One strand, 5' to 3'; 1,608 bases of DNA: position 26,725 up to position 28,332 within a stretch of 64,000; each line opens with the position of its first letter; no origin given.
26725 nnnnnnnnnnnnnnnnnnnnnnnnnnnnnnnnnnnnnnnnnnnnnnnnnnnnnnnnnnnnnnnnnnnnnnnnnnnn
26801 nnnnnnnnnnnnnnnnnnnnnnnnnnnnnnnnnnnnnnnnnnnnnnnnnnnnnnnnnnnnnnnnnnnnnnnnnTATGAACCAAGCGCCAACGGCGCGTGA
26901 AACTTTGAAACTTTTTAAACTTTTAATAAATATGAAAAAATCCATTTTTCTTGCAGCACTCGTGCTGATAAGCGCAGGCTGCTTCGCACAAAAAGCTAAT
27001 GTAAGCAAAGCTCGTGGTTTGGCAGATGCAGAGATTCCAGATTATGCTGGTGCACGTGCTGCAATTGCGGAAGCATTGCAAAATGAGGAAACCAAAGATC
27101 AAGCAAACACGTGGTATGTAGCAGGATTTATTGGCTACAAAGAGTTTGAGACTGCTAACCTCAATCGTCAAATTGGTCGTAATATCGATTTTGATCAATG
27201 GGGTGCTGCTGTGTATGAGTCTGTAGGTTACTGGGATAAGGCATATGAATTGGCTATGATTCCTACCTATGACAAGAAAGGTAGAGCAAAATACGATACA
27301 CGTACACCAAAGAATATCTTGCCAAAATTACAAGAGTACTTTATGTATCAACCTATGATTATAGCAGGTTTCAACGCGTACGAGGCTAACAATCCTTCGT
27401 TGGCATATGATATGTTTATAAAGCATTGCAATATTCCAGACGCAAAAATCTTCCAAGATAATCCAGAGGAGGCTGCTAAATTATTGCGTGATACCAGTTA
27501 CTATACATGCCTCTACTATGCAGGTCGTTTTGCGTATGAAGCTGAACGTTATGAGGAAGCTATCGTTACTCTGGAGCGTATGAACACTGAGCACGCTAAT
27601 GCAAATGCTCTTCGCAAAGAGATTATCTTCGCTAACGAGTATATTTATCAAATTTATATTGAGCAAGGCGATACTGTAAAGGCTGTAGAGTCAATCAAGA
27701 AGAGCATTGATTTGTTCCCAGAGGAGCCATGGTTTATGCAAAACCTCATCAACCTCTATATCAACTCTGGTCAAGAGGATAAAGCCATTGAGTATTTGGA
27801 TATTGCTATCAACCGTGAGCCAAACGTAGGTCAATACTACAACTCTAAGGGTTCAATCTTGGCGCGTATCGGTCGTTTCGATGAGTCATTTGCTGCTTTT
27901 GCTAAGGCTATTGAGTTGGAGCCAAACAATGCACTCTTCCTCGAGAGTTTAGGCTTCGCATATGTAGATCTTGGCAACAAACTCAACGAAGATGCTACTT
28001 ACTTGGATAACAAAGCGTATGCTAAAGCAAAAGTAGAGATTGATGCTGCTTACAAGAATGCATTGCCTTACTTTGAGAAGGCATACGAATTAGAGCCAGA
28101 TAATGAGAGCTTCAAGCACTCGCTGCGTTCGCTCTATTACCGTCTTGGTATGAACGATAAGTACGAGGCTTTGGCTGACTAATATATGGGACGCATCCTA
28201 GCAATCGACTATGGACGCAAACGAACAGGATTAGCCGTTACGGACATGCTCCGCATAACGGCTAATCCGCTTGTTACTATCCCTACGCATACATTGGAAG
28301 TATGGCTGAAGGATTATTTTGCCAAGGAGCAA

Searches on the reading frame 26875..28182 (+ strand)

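Call 14: search_protein_families(library=pfam, proteins=[window:26875-28182:+], max_evalue=0.01)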
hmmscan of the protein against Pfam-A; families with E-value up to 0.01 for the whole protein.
window:26875-28182:+ (435 aa): 19 families
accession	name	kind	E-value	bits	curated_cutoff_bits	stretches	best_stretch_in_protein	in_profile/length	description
PF14559.12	TPR_19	-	1e-18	67.8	25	1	262-323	2-63/68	Tetratricopeptide repeat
PF13428.12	TPR_14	-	3.3e-13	49.3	23.5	0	326-359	8-41/44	Tetratricopeptide repeat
PF07719.23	TPR_2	-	5.4e-13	48.4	27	1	321-352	3-34/34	Tetratricopeptide repeat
PF13181.12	TPR_8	-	1.8e-12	46.8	25.7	1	320-352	2-34/34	Tetratricopeptide repeat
PF00515.34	TPR_1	-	5.7e-11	42.2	27.8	1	321-352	3-34/34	Tetratricopeptide repeat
PF13431.12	TPR_17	-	6.4e-10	39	24.4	1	342-368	2-28/34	Tetratricopeptide repeat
PF13432.12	TPR_16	-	6.8e-09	36.5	32.7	1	292-353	4-65/65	Tetratricopeptide repeat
PF13414.12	TPR_11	-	6.9e-09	35.7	26.8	1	326-367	1-42/42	TPR repeat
PF12895.13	ANAPC3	-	6.4e-07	30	27.2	0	196-235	38-81/82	Anaphase-promoting complex, cyclosome, subunit 3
PF23914.1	TPR_CcmH_CycH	-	7.2e-07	29.6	42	0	326-356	57-87/158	Cytochrome c-type biogenesis protein H TPR domain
PF13174.12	TPR_6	-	9.1e-07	29.6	26.3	0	212-240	2-30/33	Tetratricopeptide repeat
PF13176.12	TPR_7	-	5e-06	26.6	27.9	0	290-316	4-32/36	Tetratricopeptide repeat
PF12569.14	NatA_aux_su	-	5.2e-06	26.1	33.3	1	292-348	199-255/515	N-terminal acetyltransferase A, auxiliary subunit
PF13371.12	TPR_9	-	1.6e-05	25.2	35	0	293-352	3-62/73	Tetratricopeptide repeat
PF13424.12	TPR_12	-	2.7e-05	24.7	30.1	0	290-348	8-74/77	Tetratricopeptide repeat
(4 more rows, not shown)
